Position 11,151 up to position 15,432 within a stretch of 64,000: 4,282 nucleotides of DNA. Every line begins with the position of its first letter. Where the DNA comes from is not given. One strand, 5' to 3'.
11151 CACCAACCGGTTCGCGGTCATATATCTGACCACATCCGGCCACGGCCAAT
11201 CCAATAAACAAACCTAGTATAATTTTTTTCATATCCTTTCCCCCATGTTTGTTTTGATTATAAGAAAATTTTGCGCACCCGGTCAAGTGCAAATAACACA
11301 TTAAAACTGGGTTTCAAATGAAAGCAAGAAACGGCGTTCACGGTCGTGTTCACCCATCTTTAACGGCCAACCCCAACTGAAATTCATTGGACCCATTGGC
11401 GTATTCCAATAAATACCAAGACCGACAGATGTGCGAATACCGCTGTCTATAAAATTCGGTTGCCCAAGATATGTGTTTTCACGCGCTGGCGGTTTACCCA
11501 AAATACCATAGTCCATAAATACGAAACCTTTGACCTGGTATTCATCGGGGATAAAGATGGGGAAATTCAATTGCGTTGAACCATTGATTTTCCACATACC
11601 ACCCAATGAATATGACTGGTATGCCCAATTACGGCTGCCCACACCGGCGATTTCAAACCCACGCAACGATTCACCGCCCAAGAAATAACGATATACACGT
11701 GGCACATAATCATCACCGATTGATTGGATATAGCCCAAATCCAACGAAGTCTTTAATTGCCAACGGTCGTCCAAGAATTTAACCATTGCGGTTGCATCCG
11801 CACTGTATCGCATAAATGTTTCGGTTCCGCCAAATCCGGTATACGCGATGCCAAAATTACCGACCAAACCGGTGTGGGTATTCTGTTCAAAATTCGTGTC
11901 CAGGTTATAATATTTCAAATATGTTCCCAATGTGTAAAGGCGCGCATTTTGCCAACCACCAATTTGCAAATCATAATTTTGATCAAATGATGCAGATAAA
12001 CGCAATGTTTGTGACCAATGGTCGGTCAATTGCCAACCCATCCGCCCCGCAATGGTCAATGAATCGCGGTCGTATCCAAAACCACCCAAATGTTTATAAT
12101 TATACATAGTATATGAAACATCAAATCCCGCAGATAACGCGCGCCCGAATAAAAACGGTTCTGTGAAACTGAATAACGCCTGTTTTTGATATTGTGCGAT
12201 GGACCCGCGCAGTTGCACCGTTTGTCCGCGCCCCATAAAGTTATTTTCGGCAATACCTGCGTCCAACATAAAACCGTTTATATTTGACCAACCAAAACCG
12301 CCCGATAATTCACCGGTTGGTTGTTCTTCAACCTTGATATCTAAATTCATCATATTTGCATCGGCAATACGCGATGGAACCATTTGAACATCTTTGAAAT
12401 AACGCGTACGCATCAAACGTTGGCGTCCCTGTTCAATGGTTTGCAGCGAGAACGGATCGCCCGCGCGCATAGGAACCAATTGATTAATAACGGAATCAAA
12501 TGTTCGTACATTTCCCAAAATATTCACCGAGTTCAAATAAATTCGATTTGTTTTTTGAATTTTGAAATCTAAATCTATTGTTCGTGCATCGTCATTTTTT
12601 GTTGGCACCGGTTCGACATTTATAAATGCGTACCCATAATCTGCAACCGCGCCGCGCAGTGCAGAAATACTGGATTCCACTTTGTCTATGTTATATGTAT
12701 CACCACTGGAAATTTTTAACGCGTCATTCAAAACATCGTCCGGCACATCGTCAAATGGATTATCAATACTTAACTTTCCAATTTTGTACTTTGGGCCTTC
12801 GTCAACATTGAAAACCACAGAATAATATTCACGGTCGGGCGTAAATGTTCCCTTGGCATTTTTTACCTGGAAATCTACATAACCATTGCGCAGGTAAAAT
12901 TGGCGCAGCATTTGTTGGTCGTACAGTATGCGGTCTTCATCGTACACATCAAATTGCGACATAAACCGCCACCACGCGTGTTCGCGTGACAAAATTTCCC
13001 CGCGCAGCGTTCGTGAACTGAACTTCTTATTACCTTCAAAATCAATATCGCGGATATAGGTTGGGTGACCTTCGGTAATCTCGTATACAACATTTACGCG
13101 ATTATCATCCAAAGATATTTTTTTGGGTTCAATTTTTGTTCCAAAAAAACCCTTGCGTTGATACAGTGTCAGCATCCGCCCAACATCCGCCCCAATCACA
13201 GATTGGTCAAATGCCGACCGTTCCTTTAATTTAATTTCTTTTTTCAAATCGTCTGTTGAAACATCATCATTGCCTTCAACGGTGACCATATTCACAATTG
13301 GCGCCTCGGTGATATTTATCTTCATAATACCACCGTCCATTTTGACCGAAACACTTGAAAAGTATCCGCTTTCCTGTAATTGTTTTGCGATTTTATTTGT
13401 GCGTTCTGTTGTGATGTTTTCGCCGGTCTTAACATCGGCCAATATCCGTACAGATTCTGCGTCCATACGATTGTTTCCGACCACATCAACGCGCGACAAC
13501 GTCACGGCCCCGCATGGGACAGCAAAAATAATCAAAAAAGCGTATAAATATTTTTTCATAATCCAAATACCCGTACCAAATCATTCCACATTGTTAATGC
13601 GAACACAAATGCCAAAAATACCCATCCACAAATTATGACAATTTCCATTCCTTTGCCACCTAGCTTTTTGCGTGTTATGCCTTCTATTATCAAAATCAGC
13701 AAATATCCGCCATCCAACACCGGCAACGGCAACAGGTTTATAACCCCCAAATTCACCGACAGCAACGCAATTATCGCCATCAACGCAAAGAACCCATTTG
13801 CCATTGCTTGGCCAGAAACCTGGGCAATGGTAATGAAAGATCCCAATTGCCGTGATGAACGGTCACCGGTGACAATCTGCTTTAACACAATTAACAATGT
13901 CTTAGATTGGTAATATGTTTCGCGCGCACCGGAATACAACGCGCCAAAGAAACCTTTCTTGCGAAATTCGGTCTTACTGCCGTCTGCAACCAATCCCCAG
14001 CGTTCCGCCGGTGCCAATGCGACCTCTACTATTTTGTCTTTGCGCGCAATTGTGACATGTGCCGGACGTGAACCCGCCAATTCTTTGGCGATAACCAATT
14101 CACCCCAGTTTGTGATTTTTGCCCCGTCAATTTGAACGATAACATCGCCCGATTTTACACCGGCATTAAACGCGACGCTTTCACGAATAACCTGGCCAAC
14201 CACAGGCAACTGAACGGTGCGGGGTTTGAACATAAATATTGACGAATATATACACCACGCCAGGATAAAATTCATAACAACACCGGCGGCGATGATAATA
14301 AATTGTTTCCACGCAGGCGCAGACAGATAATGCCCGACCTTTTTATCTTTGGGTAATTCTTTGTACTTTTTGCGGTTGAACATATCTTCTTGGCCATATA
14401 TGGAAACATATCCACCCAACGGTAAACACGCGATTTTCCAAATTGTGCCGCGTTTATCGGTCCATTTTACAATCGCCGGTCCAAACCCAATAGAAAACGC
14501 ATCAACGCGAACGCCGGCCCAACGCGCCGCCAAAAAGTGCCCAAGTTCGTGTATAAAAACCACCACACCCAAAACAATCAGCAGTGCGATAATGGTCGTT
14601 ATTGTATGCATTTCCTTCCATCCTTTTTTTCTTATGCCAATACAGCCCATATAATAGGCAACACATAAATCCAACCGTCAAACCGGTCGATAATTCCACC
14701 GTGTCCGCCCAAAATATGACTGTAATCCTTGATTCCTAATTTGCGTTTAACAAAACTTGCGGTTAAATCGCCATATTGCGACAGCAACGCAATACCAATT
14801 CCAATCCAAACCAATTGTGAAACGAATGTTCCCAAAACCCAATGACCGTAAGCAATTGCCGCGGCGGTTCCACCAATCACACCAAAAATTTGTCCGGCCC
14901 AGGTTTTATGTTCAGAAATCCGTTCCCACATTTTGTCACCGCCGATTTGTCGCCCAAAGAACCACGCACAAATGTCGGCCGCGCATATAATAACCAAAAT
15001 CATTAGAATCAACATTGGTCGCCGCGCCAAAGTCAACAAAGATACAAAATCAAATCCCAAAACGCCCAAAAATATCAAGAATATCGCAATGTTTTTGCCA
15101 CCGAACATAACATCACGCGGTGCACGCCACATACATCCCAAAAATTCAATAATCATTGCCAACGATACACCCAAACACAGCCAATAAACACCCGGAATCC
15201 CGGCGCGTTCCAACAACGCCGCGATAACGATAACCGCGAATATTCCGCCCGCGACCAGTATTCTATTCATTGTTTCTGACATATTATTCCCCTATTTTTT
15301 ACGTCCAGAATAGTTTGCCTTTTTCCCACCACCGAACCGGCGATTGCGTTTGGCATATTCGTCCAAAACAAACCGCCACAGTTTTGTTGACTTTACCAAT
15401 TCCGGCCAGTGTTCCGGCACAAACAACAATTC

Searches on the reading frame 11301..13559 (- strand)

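Call 6: search_protein_families(library=pfam, proteins=[window:11301-13559:-], max_evalue=0.001)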
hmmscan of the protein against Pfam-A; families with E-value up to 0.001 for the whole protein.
window:11301-13559:- (752 aa): 3 families
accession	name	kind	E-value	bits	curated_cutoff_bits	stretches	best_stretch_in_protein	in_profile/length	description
PF07244.20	POTRA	-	2.7e-63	211.1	21.3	5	168-255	2-79/79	Surface antigen variable number repeat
PF01103.29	Omp85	-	3.9e-45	155.2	24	1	440-749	1-322/325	Omp85 superfamily domain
PF08478.15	POTRA_1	-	4.3e-10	40.2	23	0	21-73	3-55/69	POTRA domain, FtsQ-type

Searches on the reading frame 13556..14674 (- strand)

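Call 6: search_protein_families(library=pfam, proteins=[window:13556-14674:-], max_evalue=0.001)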
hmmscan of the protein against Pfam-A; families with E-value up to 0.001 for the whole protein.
window:13556-14674:- (372 aa): 4 families
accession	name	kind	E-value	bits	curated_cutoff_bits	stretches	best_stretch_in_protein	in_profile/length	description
PF02163.28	Peptidase_M50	-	3.1e-59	200.4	27.2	1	31-356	2-220/221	Peptidase family M50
PF17820.7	PDZ_6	-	3.4e-06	27.1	27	1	158-209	1-50/54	PDZ domain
PF00595.29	PDZ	-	1.1e-05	26.1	23.2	1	158-209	28-80/81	PDZ domain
PF13180.12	PDZ_2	-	3.2e-05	24.6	27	1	158-219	15-77/80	PDZ domain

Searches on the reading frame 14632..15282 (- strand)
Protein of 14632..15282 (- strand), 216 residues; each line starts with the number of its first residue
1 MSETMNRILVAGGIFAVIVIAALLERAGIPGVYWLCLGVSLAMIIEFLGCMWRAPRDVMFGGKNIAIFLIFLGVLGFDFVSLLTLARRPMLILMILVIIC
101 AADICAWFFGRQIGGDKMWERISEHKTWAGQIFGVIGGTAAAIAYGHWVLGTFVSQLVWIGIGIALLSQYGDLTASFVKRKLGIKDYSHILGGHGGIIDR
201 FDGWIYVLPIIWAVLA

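Call 6: search_protein_families(library=pfam, proteins=[window:14632-15282:-], max_evalue=0.001)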
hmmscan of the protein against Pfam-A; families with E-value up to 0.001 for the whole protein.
window:14632-15282:- (216 aa): 1 family
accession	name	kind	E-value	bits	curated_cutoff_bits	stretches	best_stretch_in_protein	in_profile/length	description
PF01148.25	CTP_transf_1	-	3.6e-34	119.2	24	1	14-215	57-261/264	Cytidylyltransferase family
